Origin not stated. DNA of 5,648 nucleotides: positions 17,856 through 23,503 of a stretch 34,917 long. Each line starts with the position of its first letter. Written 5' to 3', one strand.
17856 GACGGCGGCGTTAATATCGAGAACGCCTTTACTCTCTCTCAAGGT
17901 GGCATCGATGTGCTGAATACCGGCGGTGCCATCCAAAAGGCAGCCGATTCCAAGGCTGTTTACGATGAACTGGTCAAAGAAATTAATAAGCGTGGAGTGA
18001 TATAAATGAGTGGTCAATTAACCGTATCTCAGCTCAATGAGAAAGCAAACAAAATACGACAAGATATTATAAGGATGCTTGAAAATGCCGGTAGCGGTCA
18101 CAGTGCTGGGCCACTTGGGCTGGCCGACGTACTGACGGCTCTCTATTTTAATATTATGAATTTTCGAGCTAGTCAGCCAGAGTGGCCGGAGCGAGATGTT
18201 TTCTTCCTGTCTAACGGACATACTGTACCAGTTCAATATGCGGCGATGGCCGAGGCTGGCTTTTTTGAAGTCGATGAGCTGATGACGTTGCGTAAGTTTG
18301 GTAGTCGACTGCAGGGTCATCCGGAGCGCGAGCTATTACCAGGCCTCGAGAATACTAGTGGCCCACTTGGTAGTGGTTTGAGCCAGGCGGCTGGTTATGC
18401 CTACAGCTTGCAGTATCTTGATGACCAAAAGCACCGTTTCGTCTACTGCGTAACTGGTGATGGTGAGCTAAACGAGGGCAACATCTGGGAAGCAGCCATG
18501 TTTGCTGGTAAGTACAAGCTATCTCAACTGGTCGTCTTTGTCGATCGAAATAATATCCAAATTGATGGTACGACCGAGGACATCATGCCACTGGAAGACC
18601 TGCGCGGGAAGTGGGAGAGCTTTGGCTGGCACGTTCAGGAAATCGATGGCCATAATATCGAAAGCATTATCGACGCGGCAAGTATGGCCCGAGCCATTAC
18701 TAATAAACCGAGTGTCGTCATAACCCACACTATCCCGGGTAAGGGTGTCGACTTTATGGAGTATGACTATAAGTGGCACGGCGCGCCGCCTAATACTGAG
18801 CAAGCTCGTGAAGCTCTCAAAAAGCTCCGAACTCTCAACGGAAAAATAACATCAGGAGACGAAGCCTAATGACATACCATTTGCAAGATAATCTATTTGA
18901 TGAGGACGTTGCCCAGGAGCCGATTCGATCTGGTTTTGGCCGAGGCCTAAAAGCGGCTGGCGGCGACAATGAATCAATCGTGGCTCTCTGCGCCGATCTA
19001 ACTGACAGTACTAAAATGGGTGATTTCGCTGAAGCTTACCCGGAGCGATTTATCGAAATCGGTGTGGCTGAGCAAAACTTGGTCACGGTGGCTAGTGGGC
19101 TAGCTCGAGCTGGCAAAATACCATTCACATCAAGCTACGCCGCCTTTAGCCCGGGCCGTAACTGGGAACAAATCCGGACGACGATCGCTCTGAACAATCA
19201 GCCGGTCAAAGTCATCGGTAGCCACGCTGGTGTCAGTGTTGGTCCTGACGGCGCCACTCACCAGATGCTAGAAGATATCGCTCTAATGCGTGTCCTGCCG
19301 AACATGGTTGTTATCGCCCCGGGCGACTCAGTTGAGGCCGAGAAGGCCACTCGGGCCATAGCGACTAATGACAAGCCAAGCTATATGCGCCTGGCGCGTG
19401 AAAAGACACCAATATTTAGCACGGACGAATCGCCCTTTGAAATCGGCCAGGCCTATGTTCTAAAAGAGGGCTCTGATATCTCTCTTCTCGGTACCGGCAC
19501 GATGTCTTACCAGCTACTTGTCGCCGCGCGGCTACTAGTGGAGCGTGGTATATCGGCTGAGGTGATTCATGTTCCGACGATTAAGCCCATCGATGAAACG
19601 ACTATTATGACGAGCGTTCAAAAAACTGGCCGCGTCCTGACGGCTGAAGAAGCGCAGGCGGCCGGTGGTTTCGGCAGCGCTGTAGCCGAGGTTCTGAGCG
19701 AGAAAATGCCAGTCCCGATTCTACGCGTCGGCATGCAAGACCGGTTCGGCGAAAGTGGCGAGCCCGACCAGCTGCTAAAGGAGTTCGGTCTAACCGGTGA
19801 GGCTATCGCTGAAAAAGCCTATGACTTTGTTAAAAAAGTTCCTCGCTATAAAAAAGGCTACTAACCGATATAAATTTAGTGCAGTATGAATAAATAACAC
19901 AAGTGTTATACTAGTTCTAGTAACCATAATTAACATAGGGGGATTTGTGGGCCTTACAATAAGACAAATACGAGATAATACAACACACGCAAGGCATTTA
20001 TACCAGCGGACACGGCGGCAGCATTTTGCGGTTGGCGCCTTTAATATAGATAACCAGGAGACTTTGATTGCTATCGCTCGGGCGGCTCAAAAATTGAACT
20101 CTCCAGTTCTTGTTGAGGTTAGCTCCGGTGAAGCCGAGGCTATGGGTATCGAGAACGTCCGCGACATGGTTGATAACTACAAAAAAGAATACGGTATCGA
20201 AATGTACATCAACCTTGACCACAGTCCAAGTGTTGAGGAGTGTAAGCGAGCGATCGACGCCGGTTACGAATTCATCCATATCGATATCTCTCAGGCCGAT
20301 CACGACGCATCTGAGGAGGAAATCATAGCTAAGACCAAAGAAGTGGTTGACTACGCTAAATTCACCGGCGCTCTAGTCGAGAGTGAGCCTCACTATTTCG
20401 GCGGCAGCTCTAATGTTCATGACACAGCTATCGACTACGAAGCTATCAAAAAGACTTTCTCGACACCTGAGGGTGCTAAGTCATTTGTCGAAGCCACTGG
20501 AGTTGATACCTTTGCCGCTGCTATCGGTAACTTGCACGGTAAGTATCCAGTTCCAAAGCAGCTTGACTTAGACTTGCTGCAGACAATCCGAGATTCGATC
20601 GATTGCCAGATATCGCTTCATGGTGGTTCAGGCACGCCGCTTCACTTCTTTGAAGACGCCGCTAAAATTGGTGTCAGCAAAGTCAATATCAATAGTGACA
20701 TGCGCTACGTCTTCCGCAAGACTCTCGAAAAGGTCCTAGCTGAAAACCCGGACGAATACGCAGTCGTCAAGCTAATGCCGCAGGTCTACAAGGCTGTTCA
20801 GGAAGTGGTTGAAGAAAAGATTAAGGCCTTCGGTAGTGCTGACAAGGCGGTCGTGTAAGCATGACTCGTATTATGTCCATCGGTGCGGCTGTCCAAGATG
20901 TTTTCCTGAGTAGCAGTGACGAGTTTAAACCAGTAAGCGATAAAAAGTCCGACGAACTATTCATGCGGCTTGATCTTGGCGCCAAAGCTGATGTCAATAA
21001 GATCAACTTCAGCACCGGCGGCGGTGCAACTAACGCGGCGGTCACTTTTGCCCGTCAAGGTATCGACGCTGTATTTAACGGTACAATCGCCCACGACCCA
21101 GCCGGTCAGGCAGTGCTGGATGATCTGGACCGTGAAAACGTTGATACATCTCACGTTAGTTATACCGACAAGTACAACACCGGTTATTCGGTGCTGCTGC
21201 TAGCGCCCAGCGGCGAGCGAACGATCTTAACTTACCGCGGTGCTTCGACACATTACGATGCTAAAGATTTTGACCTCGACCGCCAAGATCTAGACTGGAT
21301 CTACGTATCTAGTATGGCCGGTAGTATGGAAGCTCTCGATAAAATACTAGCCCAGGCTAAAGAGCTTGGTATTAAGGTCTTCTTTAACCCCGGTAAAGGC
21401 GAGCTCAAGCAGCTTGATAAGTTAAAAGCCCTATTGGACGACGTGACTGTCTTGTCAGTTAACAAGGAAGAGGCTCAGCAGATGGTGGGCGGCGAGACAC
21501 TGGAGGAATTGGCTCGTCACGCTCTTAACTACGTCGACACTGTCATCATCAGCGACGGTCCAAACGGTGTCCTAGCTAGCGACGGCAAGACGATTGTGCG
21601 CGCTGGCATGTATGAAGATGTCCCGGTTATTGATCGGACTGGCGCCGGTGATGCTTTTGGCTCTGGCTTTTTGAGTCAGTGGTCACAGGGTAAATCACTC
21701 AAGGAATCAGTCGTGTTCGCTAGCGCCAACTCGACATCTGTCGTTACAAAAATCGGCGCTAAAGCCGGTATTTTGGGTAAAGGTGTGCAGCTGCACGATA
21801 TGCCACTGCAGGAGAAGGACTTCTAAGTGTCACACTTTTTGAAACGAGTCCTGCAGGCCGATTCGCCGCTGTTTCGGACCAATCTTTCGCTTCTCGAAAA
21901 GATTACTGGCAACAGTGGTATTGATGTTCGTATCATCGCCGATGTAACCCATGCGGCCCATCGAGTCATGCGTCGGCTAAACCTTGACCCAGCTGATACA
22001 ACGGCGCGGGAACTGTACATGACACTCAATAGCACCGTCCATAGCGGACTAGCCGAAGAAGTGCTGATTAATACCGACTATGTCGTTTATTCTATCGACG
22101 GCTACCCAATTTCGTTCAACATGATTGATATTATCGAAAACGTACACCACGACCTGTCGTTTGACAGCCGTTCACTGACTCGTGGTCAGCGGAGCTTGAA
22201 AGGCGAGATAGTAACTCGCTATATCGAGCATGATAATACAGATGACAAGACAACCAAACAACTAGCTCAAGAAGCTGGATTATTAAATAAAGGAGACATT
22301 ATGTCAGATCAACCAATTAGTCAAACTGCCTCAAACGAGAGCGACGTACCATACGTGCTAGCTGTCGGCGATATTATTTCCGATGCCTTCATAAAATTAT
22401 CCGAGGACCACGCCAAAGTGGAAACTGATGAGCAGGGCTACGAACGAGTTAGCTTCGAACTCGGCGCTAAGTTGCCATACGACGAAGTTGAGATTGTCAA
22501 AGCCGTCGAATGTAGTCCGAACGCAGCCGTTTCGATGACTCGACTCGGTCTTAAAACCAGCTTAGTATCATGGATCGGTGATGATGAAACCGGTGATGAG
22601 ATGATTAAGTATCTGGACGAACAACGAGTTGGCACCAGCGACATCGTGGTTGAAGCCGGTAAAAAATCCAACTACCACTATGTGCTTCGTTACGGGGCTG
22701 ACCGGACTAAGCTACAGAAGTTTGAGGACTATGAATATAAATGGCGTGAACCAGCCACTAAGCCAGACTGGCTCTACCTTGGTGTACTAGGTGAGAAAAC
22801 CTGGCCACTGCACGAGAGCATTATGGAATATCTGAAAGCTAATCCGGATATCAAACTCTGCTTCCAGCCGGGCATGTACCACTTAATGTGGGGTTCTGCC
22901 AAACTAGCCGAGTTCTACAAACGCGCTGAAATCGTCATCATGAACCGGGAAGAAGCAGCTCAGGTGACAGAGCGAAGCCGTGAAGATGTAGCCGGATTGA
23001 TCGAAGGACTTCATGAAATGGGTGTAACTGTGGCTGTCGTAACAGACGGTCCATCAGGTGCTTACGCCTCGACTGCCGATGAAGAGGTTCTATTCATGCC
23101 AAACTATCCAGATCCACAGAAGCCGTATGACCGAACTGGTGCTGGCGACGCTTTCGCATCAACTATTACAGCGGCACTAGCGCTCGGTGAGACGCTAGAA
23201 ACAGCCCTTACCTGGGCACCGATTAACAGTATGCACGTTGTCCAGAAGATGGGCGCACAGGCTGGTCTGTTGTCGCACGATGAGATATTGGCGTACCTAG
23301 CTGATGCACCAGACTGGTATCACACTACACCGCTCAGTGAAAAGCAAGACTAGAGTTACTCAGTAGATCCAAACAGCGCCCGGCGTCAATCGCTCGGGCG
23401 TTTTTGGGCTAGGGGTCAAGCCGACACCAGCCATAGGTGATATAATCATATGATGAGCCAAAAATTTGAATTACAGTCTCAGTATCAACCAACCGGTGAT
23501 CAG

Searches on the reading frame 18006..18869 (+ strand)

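Call 21: search_protein_families(library=pfam, proteins=[window:18006-18869:+], max_evalue=0.00001)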
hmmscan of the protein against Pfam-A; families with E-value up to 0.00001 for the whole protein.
window:18006-18869:+ (287 aa): 3 families
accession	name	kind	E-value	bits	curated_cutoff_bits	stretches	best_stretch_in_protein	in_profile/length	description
PF00456.26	Transketolase_N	-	6.9e-59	199.9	22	1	13-273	5-274/334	Transketolase, thiamine diphosphate binding domain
PF13292.11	DXP_synthase_N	-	4e-10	39.9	21.2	1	4-187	12-176/274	1-deoxy-D-xylulose-5-phosphate synthase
PF00676.26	E1_dh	-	8.1e-07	28.7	22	1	116-230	98-209/300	Dehydrogenase E1 component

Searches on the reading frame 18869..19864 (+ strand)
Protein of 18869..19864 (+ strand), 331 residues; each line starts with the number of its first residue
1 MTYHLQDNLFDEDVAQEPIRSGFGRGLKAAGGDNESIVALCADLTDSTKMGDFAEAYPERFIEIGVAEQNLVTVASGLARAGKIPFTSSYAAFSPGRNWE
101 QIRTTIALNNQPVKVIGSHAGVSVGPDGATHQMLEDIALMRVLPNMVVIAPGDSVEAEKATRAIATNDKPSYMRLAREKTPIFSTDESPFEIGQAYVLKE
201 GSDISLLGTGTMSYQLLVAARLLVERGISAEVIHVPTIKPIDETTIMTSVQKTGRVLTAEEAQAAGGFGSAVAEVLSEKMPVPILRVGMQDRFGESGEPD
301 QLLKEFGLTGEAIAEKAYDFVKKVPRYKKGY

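Call 21: search_protein_families(library=pfam, proteins=[window:18869-19864:+], max_evalue=0.00001)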
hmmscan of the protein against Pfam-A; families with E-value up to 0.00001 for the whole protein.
window:18869-19864:+ (331 aa): 3 families
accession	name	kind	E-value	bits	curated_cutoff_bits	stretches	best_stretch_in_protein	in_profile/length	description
PF02779.29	Transket_pyr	-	3.7e-37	128.1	27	1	20-180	6-172/174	Transketolase, pyrimidine binding domain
PF02780.25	Transketolase_C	-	1.2e-34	119.3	25.9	1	193-313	1-124/124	Transketolase, C-terminal domain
PF22613.1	Transketolase_C_1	-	4.7e-06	27.2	27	0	195-309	2-113/113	Transketolase-like TK C-terminal domain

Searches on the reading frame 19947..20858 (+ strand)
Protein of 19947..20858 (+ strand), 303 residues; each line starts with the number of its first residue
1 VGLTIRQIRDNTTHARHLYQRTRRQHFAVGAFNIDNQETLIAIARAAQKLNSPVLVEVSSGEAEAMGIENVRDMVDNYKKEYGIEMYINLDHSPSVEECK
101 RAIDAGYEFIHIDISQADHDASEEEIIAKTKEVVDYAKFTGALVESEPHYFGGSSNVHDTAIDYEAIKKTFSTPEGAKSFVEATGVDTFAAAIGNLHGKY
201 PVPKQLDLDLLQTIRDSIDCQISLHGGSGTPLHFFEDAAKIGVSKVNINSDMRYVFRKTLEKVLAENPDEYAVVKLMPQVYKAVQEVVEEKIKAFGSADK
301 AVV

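Call 21: search_protein_families(library=pfam, proteins=[window:19947-20858:+], max_evalue=0.00001)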
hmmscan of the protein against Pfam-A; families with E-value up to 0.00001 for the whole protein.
window:19947-20858:+ (303 aa): 1 family
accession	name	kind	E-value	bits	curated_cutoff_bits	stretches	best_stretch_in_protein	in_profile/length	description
PF01116.26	F_bP_aldolase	-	3.6e-68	230.5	25.5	1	15-300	3-277/277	Fructose-bisphosphate aldolase class-II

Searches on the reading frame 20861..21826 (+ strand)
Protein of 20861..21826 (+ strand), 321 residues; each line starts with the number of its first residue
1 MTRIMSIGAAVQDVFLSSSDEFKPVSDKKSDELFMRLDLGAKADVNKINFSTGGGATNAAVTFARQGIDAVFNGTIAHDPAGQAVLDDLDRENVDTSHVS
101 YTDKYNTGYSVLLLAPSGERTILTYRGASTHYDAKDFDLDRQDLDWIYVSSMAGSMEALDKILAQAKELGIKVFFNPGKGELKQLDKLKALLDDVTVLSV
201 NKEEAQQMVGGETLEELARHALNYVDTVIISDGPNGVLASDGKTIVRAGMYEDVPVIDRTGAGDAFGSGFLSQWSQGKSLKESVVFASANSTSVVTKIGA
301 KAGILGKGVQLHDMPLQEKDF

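Call 21: search_protein_families(library=pfam, proteins=[window:20861-21826:+], max_evalue=0.00001)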
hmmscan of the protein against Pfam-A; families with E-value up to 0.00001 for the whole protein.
window:20861-21826:+ (321 aa): 1 family
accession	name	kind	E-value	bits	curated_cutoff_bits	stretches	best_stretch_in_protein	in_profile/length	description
PF00294.29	PfkB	-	2.8e-46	158.7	25.8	1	42-302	25-297/302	pfkB family carbohydrate kinase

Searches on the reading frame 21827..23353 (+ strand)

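Call 21: search_protein_families(library=pfam, proteins=[window:21827-23353:+], max_evalue=0.00001)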
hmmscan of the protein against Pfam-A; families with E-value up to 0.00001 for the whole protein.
window:21827-23353:+ (508 aa): 2 families
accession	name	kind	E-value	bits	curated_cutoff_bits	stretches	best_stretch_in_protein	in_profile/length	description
PF00294.29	PfkB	-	2.8e-32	112.7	25.8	1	232-480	41-298/302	pfkB family carbohydrate kinase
PF08543.17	Phos_pyr_kin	-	4.8e-07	29.9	27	1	362-464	115-224/246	Phosphomethylpyrimidine kinase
